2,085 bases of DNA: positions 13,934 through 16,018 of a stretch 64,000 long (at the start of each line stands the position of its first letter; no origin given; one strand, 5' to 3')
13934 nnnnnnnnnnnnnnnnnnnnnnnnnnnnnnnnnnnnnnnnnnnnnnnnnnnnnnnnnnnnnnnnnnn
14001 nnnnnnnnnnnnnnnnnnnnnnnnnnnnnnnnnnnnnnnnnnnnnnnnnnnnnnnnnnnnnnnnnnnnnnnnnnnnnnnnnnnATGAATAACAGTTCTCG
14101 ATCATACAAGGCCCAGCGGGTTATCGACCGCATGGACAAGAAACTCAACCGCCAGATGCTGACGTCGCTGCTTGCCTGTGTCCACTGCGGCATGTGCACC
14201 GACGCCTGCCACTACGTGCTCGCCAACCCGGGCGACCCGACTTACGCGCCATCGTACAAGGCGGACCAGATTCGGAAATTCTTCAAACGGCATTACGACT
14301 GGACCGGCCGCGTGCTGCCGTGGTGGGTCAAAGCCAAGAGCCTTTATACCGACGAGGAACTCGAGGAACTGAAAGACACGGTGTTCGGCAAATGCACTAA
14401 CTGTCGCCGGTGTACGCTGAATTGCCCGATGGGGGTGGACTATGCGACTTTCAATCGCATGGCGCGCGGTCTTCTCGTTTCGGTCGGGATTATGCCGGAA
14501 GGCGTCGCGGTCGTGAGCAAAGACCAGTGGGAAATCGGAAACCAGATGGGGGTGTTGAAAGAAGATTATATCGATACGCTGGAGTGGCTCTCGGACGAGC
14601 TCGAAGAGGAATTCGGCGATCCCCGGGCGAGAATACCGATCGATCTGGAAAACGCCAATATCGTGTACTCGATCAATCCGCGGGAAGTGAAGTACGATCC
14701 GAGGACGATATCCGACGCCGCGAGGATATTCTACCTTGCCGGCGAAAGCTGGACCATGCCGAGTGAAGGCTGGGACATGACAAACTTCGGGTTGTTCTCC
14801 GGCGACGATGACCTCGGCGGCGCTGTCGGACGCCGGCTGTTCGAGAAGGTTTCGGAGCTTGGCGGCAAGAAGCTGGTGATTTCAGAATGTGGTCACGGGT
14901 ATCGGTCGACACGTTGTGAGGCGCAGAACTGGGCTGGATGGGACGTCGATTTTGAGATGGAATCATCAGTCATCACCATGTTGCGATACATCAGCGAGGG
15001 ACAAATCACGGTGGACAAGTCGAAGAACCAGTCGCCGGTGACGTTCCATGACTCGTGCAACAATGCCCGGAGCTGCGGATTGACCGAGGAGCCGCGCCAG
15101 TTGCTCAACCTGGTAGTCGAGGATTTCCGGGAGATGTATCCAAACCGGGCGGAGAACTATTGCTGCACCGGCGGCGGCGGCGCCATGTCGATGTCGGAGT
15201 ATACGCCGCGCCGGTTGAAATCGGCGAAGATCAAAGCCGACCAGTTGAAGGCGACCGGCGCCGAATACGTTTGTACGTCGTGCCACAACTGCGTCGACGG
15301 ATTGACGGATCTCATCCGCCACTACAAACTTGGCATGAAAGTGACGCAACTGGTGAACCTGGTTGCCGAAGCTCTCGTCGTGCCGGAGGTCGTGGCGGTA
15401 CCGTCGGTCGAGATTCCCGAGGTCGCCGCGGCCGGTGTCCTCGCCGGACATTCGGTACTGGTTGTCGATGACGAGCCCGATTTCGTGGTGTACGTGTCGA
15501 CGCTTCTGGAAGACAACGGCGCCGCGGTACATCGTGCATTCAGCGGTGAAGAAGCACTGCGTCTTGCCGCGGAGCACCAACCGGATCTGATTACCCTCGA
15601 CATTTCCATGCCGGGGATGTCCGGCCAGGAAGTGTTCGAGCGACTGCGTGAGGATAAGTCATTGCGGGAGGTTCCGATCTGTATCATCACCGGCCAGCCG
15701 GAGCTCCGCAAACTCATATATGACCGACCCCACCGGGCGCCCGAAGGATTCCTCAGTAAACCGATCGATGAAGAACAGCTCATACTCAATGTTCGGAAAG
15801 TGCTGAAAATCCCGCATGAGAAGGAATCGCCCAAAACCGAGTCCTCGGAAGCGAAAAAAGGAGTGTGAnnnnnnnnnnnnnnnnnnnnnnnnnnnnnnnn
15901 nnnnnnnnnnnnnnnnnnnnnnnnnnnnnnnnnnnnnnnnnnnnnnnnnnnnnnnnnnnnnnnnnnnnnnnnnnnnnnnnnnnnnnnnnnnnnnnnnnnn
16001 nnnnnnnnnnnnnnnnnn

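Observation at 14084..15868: CCG Fe-S oxidoreductase fused to an intact receiver domain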

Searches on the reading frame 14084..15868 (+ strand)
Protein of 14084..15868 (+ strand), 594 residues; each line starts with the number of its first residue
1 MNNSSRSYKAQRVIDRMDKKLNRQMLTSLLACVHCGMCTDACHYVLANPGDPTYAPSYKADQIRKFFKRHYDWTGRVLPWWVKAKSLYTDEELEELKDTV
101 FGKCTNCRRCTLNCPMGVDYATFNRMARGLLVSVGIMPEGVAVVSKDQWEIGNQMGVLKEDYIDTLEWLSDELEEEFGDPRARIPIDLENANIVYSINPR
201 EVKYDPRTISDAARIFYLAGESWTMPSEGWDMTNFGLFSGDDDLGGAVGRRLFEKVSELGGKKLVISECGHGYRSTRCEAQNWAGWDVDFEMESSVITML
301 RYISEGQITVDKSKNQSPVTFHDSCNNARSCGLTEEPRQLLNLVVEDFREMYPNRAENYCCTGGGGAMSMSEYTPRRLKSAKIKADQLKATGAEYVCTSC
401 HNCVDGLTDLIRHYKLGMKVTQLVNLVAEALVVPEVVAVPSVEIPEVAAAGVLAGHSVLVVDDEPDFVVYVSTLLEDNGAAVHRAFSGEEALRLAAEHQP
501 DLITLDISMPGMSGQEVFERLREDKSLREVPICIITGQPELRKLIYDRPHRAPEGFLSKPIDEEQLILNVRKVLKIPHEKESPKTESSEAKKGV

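Call 3: search_protein_families(library=pfam, proteins=[window:14084-15868:+], max_evalue=0.01)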
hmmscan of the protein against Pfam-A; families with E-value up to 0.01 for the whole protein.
window:14084-15868:+ (594 aa): 11 families
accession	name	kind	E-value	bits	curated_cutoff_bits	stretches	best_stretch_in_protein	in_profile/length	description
PF00072.30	Response_reg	-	4.9e-22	78.6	30.2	1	458-570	1-110/111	Response regulator receiver domain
PF02754.22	CCG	-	3.6e-11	43.4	20.6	1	319-403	1-80/85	Cysteine-rich domain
PF13183.11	Fer4_8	-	1.1e-10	42.3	27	1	29-118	2-68/68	4Fe-4S dicluster domain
PF13534.11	Fer4_17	-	2.7e-08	34.6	22.2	1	31-119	1-61/61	4Fe-4S dicluster domain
PF13187.11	Fer4_9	-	3e-08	34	27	2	103-118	1-16/52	4Fe-4S dicluster domain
PF13746.11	Fer4_18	-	1.6e-07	32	27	0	87-120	44-77/114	4Fe-4S dicluster domain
PF13237.11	Fer4_10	-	1e-06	29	25.5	1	103-121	8-28/53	4Fe-4S dicluster domain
PF12800.12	Fer4_4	-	2.5e-06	27.8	24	1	31-44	3-16/17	4Fe-4S binding domain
PF12838.12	Fer4_7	-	3.3e-05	24.7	27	1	32-118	2-52/52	4Fe-4S dicluster domain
PF13484.11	Fer4_16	-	7.9e-05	23.8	30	0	103-117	1-15/66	4Fe-4S double cluster binding domain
PF12797.12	Fer4_2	-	0.00012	22.2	24.5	0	29-43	7-21/22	4Fe-4S binding domain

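Call 4: search_protein_families(library=ncbifam, proteins=[window:14084-15868:+], max_evalue=0.01)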
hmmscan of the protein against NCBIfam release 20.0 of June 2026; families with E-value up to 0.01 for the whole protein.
window:14084-15868:+ (594 aa): 106 families (the best 25 are shown)
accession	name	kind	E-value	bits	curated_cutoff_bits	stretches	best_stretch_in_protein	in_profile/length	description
NF045711.1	sulf_resp_HmcF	equivalog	5.3e-98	328.8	750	1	11-437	41-455/457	sulfate respiration complex iron-sulfur protein HmcF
NF045724.1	ferredox_TmcB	equivalog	1.2e-92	310.8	735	1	18-430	29-427/430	electron transfer complex ferredoxin TmcB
NF045796.1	DsrK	equivalog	2.5e-71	240.7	400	1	12-435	30-439/453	sulfate reduction electron transfer complex DsrMKJOP subunit DsrK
NF045717.1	DVU0259_DivK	exception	1.7e-22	79.8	160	1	457-574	4-116/117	DVU0259 family response regulator domain-containing protein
NF007135.0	PRK09581.1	equivalog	5.8e-18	64.9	474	1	457-575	4-121/457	PleD family two-component system response regulator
TIGR02154.1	PhoB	equivalog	6.3e-16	58.4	296.2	1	456-581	3-127/226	phosphate regulon transcriptional regulator PhoB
NF004898.0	PRK06259.1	equivalog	1.2e-15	57.1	385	1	310-430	370-487/488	fumarate reductase (CoM/CoB) subunit TfrB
NF045670.1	quin_L_LdhH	equivalog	1.8e-15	56.3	800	1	296-427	576-705/706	L-lactate dehydrogenase (quinone) large subunit LdhH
NF053854.1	RespRegPhoBBctds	equivalog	2.9e-15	56.3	270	1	458-587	1-128/225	two-component system response regulator PhoB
NF008318.0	PRK11107.1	equivalog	5.8e-15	54.4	890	1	457-578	669-789/920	two-component sensor histidine kinase BarA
NF007969.0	PRK10693.1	equivalog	3.6e-14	52.5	329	1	452-538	4-88/337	two-component system response regulator RssB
NF040689.1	MtrAB_MtrA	equivalog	3.7e-14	52.6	300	1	458-581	1-120/219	MtrAB system response regulator MtrA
TIGR01387.1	cztR_silR_copR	subfamily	8.6e-14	51.7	279.2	1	458-585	1-125/218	heavy metal response regulator transcription factor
NF053512.1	nitric_RR_NosR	exception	1.5e-13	50.6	400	1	458-578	1-119/422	response regulator c-di-GMP phosphodiesterase, NosR family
NF045944.1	ResRegRpaBCyano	equivalog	2e-13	50.3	330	1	459-586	1-124/229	response regulator transcription factor RpaB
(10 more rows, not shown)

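Call 5: find_homologous_proteins(query=window:14084-15868:+, max_evalue=1e-10)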
Query window:14084-15868:+ (594 aa): 2657 proteins with E <= 1e-10 among 8000 candidates; the best 120 are listed.
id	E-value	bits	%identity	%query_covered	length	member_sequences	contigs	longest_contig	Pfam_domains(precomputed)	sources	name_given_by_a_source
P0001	0.0e+0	1382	100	100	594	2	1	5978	PF13746.12,PF13534.12,PF02754.22,PF13237.12,PF13183.12,PF12800.13,PF00072.31,PF13187.12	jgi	-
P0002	0.0e+0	1353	97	100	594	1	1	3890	PF13746.12,PF13534.12,PF02754.22,PF13237.12,PF13183.12,PF12800.13,PF00072.31,PF13187.12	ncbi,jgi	ncbi:MAG: response regulator [Candidatus Zixiibacteriota bacterium]|jgi:Fe-S oxidoreductase/ActR/Reg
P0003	0.0e+0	1183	84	100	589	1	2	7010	PF13746.12,PF13534.12,PF02754.22,PF13237.12,PF13183.12,PF00072.31,PF13187.12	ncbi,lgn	-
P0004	0.0e+0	1173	84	100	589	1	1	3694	PF13746.12,PF13534.12,PF02754.22,PF13237.12,PF13183.12,PF00072.31,PF13187.12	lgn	-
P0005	0.0e+0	1171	82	100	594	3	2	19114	PF13534.12,PF02754.22,PF13237.12,PF13183.12,PF00072.31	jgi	-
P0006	0.0e+0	1145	80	99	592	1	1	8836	PF13534.12,PF02754.22,PF13237.12,PF13183.12,PF00072.31,PF13187.12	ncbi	-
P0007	0.0e+0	1143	80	99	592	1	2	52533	PF13534.12,PF02754.22,PF13183.12,PF00072.31,PF13187.12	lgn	-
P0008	0.0e+0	1138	81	98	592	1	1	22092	PF13534.12,PF02754.22,PF13183.12,PF00072.31,PF13187.12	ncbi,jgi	ncbi:MAG: response regulator [bacterium]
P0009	0.0e+0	1135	80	99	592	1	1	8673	PF13534.12,PF02754.22,PF13183.12,PF00072.31,PF13187.12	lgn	-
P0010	0.0e+0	1135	80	99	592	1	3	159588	PF13534.12,PF02754.22,PF13183.12,PF00072.31,PF13187.12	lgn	-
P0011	0.0e+0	1132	80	99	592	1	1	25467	PF13534.12,PF02754.22,PF13183.12,PF00072.31,PF13187.12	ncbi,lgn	ncbi:MAG: response regulator [Candidatus Zixiibacteriota bacterium]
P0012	0.0e+0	1129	79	99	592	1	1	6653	PF13534.12,PF02754.22,PF13183.12,PF00072.31,PF13187.12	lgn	-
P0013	0.0e+0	1118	81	96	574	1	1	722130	PF13534.12,PF02754.22,PF13183.12,PF00072.31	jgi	jgi:Fe-S oxidoreductase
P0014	0.0e+0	1114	81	98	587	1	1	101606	PF13534.12,PF02754.22,PF13183.12,PF00072.31,PF13187.12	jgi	jgi:Fe-S oxidoreductase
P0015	0.0e+0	1110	80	98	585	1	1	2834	PF13534.12,PF02754.22,PF13237.12,PF13183.12,PF00072.31,PF13187.12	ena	-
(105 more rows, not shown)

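Call 8: search_solved_structures(query=window:14084-15868:+, max_evalue=0.001, show_alignments=2)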
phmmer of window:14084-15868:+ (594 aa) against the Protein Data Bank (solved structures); distinct sequences matched with E-value up to 0.001: 227 (the best 60 are shown).
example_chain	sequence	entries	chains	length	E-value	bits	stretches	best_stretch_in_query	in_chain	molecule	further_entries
9xzo_A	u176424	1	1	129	4.8e-18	67.9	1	458-578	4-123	De novo protein M1X0B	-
9g85_A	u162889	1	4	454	6.1e-15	57.7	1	458-576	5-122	Response regulator PleD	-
2wb4_A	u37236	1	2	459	6.3e-15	57.6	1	458-576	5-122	DIGUANYLATE CYCLASE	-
3c3m_A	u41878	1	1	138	6.7e-15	57.5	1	456-578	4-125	Response regulator receiver protein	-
9g86_A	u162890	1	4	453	6.7e-15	57.5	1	458-576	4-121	Response regulator PleD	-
1w25_A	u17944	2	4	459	7e-15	57.5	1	458-576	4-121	STALKED-CELL DIFFERENTIATION CONTROLLING PROTEIN | RESPONSE REGULATOR PLED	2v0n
3t6k_A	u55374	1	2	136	4.9e-14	54.7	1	455-575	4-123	Response regulator receiver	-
1mvo_A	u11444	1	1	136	6.5e-13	51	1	457-586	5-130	PhoP response regulator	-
7qz2_A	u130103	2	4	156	9.4e-13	50.4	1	458-570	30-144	Histidine kinase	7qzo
9dvt_R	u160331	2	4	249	2.2e-12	49.2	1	458-575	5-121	DNA-binding dual master transcriptional regulator RpaA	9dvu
9ji3_J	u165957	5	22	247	2.8e-12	48.9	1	457-576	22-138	DNA-binding response regulator | Possible two component system response transcriptional positive regulator PhoP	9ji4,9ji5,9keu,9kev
3r0j_A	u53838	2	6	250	2.9e-12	48.8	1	457-576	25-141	POSSIBLE TWO COMPONENT SYSTEM RESPONSE TRANSCRIPTIONAL POSITIVE REGULATOR PHOP | Response regulator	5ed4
1ys6_A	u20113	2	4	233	9.6e-12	47.1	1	456-588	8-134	Transcriptional regulatory protein prrA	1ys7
9phz_E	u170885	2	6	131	5.1e-11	44.7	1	455-573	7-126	Stage 0 sporulation protein A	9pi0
5ep0_A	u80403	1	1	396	6.3e-11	44.4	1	456-589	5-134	Putative repressor protein luxO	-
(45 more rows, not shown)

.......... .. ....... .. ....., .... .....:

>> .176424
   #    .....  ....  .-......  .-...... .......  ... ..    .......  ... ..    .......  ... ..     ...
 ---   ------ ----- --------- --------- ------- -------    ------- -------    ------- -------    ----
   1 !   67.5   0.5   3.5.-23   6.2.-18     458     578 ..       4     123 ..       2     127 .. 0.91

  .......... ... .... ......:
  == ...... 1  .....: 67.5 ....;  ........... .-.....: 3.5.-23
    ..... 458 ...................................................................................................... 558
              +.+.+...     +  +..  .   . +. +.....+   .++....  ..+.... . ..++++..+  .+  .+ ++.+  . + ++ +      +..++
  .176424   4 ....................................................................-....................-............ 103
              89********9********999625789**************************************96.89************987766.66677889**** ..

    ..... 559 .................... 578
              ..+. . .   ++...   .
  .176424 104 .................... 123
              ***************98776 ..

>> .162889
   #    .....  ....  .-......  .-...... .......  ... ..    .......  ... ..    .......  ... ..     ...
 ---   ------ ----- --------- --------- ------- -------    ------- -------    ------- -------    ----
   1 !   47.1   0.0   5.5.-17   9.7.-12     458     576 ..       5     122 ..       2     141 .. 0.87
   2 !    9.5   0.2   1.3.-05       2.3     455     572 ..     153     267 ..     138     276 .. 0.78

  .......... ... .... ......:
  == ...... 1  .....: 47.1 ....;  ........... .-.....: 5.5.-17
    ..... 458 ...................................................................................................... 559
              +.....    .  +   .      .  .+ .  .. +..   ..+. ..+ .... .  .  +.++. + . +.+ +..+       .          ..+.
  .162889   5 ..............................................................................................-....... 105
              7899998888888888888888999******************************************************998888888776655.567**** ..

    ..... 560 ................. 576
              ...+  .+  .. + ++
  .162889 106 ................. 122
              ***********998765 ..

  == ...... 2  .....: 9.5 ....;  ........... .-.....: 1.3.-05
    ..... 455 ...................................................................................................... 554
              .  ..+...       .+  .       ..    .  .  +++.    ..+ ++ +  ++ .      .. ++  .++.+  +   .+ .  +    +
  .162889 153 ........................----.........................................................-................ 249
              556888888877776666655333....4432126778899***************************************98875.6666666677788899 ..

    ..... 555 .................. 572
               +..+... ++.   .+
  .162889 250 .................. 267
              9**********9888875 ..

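Call 10: find_related_loci(query=window:14084-15868:+, collection=genome_contigs, flank=6000)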
Query window:14084-15868:+ (594 aa) in genome_contigs; peptide patterns used: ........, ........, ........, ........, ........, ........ (x = any residue, [..] = any of these).
599 stretches matched a pattern (row limit reached: there are more); 568 encode a relative of the query (tblastn E <= 1e-3); the best 80 are kept; 80 distinct loci.
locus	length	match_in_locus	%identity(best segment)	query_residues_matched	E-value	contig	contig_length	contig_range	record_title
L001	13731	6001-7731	80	1-579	0e+0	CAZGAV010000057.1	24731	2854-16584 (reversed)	MAG TPA_asm: uncultured Ignavibacteriales bacterium isolate binchicken_co150_3 genome assembly, contig: NODE_4283_length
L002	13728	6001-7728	79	1-576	0e+0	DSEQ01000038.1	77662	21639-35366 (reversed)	MAG TPA_asm: Candidatus Zixiibacteriota bacterium isolate SpSt-1246 Ga0116196_1000022, whole genome shotgun sequence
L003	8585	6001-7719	78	4-582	0e+0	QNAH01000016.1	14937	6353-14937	MAG: Candidatus Zixiibacteriota bacterium isolate B117_G9 B117_Guay9_scaffold_03464, whole genome shotgun sequence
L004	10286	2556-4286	77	5-581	0e+0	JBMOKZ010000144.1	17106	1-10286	MAG: Candidatus Zixiibacteriota bacterium isolate Betzabe_MAG011 MAG011_144, whole genome shotgun sequence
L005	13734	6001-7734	78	1-580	0e+0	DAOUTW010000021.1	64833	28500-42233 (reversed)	MAG TPA_asm: Candidatus Zixiibacteriota bacterium isolate CSMAG_807 CSMAG_807_k141_97344_length_64833_cov_10.9977, whole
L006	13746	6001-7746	77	1-582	0e+0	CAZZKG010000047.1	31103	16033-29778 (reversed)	MAG TPA_asm: uncultured Gemmatimonadota bacterium isolate binchicken_co275_191 genome assembly, contig: NODE_1586_length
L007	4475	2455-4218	75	1-588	0e+0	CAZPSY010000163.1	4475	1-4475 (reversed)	MAG TPA_asm: uncultured Ignavibacteriaceae bacterium isolate binchicken_co109_124 genome assembly, contig: NODE_9738_len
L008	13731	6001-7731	76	1-578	0e+0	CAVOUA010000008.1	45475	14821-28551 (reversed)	MAG: uncultured Ignavibacteriaceae bacterium isolate MFD09964.bin.4.319 genome assembly, contig: contig_23708, whole gen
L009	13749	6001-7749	76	1-579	0e+0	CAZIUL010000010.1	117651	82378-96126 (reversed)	MAG TPA_asm: uncultured Phycisphaerales bacterium isolate SRP077602_co1_433 genome assembly, contig: NODE_248_length_117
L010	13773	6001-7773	77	1-591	0e+0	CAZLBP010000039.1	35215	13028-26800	MAG TPA_asm: uncultured Ignavibacteriales bacterium isolate SRP141376_co3_222 genome assembly, contig: NODE_3081_length_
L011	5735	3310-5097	74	1-576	0e+0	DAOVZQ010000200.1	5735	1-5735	MAG TPA_asm: bacterium isolate CSMAG_1813 CSMAG_1813_k141_4653253_length_5735_cov_7.0000, whole genome shotgun sequence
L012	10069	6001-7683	78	1-564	0e+0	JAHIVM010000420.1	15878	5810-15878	MAG: Candidatus Zixiibacteriota bacterium isolate MM_PC_MetaG.mb.8 MM_PC_MetaG.mb.8_k141_1455226, whole genome shotgun s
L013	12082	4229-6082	72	1-588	0e+0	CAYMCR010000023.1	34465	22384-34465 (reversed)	MAG TPA_asm: uncultured Fibrobacteraceae bacterium isolate binchicken_co65_219 genome assembly, contig: NODE_4988_length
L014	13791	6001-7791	75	2-590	0e+0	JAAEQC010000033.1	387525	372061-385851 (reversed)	MAG: bacterium isolate Gpa_8 GpaG_CONTIG551705, whole genome shotgun sequence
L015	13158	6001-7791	75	1-578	0e+0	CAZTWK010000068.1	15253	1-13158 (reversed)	MAG TPA_asm: uncultured Fibrobacteraceae bacterium isolate binchicken_co97_231 genome assembly, contig: NODE_15693_lengt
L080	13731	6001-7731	72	3-579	0e+0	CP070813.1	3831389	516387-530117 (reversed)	MAG: Candidatus Zixiibacteriota bacterium isolate bin119 chromosome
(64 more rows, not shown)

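Call 25: search_protein_representatives(protein=window:14084-15868:+)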
Query: 594 residues. Proteins with E-value up to 0.001 (for the whole library): 371917; up to 1e-10: 32475; up to 1e-30: 397. The best 150 are listed.
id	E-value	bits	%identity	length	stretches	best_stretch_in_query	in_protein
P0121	8.5e-198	674.7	53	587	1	10-575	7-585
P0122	2.0e-152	525.0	79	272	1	2-272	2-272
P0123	4.5e-151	520.4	70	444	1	116-440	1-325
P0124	4.5e-136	470.9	70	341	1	225-520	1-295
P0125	1.8e-124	432.6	72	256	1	127-380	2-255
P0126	2.5e-120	418.9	78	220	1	2-217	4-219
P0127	2.6e-119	415.5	78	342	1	25-245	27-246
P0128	2.1e-118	412.5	45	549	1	20-440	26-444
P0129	6.8e-115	401.0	78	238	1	219-440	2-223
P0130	8.1e-115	400.7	59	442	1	11-286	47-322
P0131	7.6e-111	387.6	41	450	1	17-435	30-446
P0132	5.7e-97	341.8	55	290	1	292-580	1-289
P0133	8.9e-97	341.2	56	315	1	116-417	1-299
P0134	4.2e-96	338.9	59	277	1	10-236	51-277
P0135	7.7e-96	338.1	51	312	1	116-435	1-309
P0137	2.1e-89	316.8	36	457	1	12-431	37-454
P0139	5.7e-88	312.1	40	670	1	15-431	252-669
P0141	4.5e-85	302.5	40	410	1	11-432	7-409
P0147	6.6e-78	278.8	37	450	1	8-432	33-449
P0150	3.6e-76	273.1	38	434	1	23-440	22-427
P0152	2.2e-75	270.5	35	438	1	20-432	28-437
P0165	2.2e-69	250.7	34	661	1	17-434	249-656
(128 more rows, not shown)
